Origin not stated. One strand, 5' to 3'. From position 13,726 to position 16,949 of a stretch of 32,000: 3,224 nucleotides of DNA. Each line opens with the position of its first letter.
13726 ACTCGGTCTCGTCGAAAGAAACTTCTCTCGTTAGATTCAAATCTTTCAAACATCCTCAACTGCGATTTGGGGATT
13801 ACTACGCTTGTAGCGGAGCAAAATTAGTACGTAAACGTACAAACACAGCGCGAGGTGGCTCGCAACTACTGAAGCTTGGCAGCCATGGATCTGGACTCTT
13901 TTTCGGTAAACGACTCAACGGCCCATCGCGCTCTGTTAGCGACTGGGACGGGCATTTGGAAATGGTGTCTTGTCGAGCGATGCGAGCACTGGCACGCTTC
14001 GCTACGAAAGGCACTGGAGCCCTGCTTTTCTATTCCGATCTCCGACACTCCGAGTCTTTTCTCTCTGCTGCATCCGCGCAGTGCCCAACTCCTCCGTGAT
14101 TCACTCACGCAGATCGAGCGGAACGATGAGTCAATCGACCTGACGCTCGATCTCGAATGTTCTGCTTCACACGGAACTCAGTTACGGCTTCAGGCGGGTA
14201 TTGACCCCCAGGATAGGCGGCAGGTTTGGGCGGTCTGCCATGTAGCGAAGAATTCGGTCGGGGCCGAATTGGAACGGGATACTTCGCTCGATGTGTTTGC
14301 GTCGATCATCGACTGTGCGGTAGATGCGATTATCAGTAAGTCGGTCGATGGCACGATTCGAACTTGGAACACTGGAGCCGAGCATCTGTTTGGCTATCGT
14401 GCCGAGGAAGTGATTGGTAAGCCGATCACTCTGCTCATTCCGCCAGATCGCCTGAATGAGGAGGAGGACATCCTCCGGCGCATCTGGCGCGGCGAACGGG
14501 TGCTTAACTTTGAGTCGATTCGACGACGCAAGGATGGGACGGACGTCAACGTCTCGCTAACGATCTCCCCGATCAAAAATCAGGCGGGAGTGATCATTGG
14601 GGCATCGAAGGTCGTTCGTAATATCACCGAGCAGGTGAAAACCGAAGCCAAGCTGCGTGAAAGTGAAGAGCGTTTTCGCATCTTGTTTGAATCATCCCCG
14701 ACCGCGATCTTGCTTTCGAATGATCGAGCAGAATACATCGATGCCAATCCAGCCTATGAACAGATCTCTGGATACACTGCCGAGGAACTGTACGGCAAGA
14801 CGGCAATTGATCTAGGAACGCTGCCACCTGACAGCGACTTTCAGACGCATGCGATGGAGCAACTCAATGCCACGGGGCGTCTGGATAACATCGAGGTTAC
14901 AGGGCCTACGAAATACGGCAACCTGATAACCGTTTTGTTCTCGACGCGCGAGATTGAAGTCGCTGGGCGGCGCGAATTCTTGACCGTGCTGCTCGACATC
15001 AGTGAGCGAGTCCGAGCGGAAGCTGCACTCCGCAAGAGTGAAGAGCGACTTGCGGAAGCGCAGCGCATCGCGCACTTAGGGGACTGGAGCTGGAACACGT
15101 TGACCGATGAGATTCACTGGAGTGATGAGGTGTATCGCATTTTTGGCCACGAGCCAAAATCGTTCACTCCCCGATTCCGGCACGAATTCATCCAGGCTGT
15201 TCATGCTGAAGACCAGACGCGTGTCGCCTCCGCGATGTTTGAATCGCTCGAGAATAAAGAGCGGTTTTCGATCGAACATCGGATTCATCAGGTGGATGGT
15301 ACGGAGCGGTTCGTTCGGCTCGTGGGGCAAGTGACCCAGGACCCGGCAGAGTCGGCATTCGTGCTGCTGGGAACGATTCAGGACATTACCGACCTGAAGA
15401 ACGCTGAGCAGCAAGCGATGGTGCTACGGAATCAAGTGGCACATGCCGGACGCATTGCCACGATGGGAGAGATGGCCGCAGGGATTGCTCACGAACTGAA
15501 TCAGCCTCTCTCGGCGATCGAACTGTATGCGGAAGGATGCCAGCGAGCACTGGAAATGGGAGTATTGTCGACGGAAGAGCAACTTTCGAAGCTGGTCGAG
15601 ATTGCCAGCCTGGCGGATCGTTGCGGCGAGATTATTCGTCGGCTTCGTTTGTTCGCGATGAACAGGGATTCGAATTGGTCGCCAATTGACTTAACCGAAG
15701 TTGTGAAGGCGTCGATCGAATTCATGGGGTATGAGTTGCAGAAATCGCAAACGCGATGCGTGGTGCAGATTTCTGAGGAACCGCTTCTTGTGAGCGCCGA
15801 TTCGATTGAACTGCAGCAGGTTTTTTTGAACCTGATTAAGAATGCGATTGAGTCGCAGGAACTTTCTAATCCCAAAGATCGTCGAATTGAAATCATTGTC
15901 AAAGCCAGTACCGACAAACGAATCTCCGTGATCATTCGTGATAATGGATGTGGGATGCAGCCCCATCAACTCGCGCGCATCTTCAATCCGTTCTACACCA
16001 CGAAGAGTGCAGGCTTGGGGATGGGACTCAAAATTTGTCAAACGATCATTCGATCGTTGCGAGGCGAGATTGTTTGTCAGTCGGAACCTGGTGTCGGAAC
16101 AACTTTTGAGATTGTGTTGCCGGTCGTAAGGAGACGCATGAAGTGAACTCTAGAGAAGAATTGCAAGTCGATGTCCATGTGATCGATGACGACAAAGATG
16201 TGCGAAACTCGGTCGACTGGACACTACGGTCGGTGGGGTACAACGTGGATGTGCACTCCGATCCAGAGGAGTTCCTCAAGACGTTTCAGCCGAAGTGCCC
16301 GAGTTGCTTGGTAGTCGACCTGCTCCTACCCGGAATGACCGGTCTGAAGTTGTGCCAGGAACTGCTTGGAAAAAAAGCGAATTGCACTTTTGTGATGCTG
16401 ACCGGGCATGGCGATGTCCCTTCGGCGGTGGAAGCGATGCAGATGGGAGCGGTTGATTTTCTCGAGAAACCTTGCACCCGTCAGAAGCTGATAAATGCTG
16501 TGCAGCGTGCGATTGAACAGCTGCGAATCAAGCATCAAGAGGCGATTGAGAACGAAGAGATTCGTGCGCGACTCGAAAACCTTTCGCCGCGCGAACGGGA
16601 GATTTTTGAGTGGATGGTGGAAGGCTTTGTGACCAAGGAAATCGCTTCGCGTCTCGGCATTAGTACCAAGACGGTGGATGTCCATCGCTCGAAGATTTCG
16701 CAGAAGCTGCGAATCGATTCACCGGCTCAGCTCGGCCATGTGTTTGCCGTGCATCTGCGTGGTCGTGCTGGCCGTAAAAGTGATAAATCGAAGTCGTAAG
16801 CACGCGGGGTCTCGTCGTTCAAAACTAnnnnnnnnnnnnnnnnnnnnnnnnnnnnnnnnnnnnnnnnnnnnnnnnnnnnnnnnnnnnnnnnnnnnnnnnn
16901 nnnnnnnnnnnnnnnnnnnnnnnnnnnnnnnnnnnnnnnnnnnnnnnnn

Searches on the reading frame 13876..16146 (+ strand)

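Call 19: search_protein_families(library=pfam, proteins=[window:13876-16146:+], max_evalue=0.001)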
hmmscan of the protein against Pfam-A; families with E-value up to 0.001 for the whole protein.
window:13876-16146:+ (756 aa): 8 families
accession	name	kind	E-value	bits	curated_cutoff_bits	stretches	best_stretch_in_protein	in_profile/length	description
PF08447.18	PAS_3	-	1.2e-28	99.6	25.6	2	413-500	2-88/89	PAS fold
PF00989.32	PAS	-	8e-27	93.9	22.6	2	142-248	4-111/113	PAS fold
PF02518.31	HATPase_c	-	1.3e-26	93.6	26.4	1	642-750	2-109/111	Histidine kinase-, DNA gyrase B-, and HSP90-like ATPase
PF08448.16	PAS_4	-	1.8e-25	89.7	23.1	2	149-254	5-109/110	PAS fold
PF13426.13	PAS_9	-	6.7e-25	87.8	27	2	150-252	2-103/103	PAS domain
PF13188.13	PAS_8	-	5.2e-16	58.3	21.8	2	265-313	1-47/65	PAS domain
PF00512.31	HisKA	-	3.5e-11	43.4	26.9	1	530-595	2-62/66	His Kinase A (phospho-acceptor) domain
PF14501.12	HATPase_c_5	-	4.1e-05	23.9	22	1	644-737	4-91/102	GHKL domain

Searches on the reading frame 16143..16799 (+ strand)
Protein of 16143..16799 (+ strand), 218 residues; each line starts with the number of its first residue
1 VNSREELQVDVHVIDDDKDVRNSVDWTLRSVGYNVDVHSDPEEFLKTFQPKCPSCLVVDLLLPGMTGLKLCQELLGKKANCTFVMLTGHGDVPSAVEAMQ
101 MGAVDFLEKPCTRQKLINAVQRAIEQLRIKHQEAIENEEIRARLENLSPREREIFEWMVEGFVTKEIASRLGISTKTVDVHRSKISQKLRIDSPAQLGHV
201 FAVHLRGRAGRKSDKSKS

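Call 19: search_protein_families(library=pfam, proteins=[window:16143-16799:+], max_evalue=0.001)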
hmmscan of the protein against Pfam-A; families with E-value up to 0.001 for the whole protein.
window:16143-16799:+ (218 aa): 5 families
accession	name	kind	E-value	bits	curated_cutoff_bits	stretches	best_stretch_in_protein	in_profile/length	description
PF00072.30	Response_reg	-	6.8e-27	94.3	30.2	1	11-121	1-111/111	Response regulator receiver domain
PF00196.25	GerE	-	1.7e-18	66.4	23.5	1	146-199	2-55/57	Bacterial regulatory proteins, luxR family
PF08281.18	Sigma70_r4_2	-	9e-12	44.9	25.7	1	138-189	2-54/54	Sigma-70, region 4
PF04545.22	Sigma70_r4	-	2.8e-05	24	24.1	1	144-190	2-49/50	Sigma-70, region 4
PF07638.17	Sigma70_ECF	-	0.00083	19.7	21.1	0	131-179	120-169/185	ECF sigma factor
